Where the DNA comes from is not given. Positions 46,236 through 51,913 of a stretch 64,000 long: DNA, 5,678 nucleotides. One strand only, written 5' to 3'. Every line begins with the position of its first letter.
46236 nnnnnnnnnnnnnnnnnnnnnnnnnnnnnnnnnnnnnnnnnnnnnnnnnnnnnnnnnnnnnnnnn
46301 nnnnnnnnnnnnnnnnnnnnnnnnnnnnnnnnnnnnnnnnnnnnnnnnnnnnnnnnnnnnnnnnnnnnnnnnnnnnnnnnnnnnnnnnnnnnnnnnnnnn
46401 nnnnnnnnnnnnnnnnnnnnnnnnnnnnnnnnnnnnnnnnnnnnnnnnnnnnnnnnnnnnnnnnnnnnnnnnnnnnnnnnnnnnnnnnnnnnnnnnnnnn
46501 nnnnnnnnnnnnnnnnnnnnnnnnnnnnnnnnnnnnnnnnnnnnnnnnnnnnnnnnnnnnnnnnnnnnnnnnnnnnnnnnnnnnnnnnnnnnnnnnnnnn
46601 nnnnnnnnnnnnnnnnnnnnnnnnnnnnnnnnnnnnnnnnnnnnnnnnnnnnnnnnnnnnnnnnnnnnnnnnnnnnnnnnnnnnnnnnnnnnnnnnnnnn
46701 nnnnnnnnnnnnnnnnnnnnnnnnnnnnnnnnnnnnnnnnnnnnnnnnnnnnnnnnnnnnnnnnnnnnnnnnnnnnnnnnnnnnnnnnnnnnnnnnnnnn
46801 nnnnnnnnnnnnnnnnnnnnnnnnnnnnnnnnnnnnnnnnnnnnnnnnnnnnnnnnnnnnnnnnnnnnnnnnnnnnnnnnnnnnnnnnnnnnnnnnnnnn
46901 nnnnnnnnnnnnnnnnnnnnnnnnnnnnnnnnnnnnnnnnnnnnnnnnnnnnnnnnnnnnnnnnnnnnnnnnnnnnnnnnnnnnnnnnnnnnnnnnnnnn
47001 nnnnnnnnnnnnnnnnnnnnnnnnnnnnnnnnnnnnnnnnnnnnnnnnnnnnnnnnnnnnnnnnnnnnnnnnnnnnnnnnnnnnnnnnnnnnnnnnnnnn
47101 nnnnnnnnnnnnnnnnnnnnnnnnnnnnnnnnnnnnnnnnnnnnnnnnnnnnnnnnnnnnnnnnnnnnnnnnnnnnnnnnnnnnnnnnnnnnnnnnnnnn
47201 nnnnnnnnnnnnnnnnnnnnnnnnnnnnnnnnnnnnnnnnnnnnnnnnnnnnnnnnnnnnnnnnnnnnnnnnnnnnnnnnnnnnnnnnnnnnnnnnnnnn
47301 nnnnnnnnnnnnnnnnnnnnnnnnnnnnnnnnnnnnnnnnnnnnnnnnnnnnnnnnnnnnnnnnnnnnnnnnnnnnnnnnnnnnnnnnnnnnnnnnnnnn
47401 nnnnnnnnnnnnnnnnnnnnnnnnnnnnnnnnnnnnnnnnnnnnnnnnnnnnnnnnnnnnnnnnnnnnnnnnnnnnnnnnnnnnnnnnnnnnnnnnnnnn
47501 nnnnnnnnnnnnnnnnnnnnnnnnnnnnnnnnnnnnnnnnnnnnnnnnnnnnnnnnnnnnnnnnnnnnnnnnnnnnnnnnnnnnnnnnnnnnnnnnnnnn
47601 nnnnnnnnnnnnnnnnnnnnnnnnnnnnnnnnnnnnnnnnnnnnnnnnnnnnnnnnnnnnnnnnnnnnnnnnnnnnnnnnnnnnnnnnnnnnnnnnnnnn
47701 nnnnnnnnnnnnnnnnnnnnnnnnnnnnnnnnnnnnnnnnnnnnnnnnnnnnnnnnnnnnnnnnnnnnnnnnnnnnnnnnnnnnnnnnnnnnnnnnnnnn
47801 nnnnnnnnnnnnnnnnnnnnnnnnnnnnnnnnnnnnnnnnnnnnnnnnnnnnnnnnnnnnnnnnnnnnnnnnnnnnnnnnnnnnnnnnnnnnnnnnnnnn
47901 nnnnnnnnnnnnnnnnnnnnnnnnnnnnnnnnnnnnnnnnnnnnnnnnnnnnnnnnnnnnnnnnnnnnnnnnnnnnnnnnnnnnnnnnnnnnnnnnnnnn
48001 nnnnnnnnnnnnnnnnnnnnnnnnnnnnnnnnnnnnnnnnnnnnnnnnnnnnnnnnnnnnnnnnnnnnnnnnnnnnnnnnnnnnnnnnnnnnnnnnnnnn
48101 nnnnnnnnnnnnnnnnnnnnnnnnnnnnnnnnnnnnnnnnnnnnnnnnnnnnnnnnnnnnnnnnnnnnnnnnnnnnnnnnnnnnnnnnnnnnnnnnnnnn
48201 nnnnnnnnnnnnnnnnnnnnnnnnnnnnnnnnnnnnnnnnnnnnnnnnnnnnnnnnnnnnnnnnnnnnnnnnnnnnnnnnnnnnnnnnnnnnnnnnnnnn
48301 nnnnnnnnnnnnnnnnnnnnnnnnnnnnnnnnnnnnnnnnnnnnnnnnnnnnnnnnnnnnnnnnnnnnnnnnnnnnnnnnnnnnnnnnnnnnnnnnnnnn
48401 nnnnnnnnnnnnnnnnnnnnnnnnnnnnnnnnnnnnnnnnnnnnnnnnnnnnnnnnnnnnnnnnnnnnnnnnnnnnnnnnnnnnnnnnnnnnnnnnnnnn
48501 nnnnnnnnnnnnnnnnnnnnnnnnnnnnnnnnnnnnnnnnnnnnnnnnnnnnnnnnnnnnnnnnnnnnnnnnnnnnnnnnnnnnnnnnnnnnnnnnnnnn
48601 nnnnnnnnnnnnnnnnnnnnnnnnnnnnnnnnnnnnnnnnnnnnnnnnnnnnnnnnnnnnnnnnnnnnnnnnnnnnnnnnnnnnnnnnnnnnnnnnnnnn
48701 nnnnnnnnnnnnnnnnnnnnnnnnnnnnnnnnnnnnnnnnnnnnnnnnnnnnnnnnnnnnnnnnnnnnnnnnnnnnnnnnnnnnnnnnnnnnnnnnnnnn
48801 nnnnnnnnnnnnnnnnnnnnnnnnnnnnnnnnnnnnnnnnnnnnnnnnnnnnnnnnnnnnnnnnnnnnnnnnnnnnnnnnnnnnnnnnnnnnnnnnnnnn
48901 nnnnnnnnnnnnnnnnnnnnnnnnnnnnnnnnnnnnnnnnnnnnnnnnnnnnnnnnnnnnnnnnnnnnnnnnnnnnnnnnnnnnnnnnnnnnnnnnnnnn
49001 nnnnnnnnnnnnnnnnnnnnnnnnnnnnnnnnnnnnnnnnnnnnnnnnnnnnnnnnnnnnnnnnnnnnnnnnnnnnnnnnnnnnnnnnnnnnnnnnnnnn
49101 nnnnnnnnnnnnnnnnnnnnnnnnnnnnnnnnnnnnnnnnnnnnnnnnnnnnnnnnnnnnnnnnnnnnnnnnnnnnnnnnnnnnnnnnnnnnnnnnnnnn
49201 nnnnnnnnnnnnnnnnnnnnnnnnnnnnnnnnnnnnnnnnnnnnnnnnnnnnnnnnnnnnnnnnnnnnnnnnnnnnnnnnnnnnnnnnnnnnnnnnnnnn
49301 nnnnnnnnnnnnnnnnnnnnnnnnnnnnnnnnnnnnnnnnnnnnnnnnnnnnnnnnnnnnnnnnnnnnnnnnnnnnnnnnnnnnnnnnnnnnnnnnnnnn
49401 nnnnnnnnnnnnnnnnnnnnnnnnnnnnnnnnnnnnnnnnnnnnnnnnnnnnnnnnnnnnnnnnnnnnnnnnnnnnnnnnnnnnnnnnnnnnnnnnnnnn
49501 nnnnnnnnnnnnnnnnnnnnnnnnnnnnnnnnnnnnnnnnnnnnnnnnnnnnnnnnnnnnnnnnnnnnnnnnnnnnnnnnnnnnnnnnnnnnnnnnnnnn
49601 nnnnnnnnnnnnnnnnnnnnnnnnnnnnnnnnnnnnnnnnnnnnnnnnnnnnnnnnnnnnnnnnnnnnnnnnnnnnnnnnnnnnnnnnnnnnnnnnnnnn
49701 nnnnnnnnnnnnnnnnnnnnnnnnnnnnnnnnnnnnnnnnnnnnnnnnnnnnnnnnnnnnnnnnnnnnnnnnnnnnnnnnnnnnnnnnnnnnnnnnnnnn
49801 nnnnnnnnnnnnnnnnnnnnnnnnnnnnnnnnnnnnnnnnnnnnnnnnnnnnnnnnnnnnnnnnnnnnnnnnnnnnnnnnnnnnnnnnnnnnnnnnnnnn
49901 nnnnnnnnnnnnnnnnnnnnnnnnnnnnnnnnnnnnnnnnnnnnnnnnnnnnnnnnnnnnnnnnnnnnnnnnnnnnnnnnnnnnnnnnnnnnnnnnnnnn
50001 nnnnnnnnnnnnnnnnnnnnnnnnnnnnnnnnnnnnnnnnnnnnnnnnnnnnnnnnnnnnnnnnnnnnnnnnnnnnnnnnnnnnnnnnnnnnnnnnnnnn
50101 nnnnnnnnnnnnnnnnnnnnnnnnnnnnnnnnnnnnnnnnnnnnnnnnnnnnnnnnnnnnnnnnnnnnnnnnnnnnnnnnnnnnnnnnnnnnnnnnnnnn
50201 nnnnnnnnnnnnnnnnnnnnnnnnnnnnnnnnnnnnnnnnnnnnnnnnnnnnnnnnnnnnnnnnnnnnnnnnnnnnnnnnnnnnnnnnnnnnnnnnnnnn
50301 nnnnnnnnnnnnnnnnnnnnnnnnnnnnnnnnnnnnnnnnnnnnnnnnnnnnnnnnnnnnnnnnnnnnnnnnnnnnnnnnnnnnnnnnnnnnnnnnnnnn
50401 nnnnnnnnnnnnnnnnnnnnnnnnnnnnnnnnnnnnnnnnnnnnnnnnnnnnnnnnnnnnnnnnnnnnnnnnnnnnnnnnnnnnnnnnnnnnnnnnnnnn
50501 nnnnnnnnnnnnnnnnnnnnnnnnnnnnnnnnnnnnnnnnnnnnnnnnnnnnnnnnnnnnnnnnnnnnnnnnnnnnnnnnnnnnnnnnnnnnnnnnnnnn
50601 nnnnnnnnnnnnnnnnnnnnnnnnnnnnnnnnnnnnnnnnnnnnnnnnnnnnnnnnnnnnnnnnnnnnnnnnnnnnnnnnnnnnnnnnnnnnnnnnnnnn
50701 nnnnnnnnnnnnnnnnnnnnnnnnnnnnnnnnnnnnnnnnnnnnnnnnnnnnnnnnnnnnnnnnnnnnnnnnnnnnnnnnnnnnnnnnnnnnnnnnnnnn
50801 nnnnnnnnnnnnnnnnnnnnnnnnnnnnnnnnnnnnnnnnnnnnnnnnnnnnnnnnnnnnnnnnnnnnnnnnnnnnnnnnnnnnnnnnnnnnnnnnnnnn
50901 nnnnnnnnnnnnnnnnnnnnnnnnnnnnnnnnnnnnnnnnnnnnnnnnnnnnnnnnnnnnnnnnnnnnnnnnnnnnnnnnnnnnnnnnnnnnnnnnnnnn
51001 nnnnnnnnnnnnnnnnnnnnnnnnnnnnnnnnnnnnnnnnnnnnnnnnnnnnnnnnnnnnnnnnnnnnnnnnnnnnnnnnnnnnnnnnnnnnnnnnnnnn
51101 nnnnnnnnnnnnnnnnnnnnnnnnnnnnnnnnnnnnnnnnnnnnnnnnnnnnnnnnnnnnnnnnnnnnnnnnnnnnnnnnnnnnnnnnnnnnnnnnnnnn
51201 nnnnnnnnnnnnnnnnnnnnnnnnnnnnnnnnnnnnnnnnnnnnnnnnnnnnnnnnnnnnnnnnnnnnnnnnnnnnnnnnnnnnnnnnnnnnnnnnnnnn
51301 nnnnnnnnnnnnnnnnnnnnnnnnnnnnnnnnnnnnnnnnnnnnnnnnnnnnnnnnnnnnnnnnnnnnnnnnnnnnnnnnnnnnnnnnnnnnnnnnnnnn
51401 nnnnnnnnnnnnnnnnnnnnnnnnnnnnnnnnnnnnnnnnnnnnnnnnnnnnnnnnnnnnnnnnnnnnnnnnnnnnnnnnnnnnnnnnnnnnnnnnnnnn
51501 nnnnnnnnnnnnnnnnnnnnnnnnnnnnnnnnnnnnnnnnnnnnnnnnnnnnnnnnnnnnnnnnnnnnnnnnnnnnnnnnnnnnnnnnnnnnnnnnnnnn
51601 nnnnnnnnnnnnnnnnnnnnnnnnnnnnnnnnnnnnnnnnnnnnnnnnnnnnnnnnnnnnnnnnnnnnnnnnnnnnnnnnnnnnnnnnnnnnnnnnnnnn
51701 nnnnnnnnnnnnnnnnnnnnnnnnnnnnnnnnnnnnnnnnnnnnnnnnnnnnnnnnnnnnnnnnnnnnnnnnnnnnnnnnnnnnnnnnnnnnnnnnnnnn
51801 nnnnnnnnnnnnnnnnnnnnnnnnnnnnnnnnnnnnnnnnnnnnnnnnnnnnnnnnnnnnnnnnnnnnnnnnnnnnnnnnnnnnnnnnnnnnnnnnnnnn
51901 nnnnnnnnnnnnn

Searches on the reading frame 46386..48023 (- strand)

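Call 54: search_protein_families(library=pfam, proteins=[window:46386-48023:-], max_evalue=0.00001)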
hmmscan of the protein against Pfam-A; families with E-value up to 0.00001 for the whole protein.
window:46386-48023:- (545 aa): 1 family
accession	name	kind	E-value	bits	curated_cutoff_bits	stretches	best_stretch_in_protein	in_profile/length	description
PF04542.20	Sigma70_r2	-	1.5e-09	38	24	1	59-123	2-68/71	Sigma-70 region 2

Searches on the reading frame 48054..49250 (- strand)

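Call 54: search_protein_families(library=pfam, proteins=[window:48054-49250:-], max_evalue=0.00001)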
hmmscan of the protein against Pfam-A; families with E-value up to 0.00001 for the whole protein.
window:48054-49250:- (398 aa): 6 families
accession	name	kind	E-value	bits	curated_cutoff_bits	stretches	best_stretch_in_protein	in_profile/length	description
PF00534.26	Glycos_transf_1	-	4e-36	124.6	26.4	1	209-375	8-172/172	Glycosyl transferases group 1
PF13692.12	Glyco_trans_1_4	-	5.2e-34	118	27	1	217-361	2-142/142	Glycosyl transferases group 1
PF13439.12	Glyco_transf_4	-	2.3e-28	99.8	28.5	1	35-196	1-169/170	Glycosyltransferase Family 4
PF13579.12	Glyco_trans_4_4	-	3.1e-20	73.5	29.7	1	36-192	1-158/158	Glycosyl transferase 4-like domain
PF13524.12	Glyco_trans_1_2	-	8.5e-11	42.4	25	1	312-389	67-142/144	Glycosyl transferase-like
PF20706.3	GT4-conflict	-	4.2e-08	33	26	1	146-388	133-384/385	Family 4 Glycosyltransferase in conflict systems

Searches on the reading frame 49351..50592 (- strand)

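Call 54: search_protein_families(library=pfam, proteins=[window:49351-50592:-], max_evalue=0.00001)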
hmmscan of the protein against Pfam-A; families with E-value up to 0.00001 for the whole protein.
window:49351-50592:- (413 aa): 5 families
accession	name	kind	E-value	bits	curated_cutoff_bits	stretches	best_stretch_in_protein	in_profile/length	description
PF00483.29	NTP_transferase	-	5.2e-65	219.9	21.2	1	9-277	2-242/245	Nucleotidyl transferase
PF24894.1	Hexapep_GlmU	-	6.1e-39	132.8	23.3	1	301-405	1-104/104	GlmU-like, C-terminal hexapeptide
PF25247.1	LbH_GLGC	-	1.2e-06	28.9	27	0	359-412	75-131/135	GLGC left-handed parallel beta-helix domain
PF25084.1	LbH_EIF2B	-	2.5e-06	27.9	54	1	324-383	28-87/105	EIF2B subunit epsilon LbH domain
PF12804.13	NTP_transf_3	-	3.5e-06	27.7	27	1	9-152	1-122/160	MobA-like NTP transferase domain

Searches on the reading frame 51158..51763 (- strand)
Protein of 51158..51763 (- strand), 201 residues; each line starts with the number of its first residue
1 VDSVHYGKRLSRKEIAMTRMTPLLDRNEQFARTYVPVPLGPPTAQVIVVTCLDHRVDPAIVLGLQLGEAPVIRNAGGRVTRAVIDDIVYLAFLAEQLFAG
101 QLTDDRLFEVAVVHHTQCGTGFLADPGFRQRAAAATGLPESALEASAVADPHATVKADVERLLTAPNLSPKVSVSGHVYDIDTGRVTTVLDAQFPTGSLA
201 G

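Call 4: search_protein_families(library=pfam, proteins=[window:51158-51763:-], max_evalue=1)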
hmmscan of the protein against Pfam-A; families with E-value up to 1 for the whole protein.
window:51158-51763:- (201 aa): 1 family
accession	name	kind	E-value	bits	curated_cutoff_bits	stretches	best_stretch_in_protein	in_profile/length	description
PF00484.24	Pro_CA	-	4.4e-09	37.2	25.7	1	47-120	2-67/156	Carbonic anhydrase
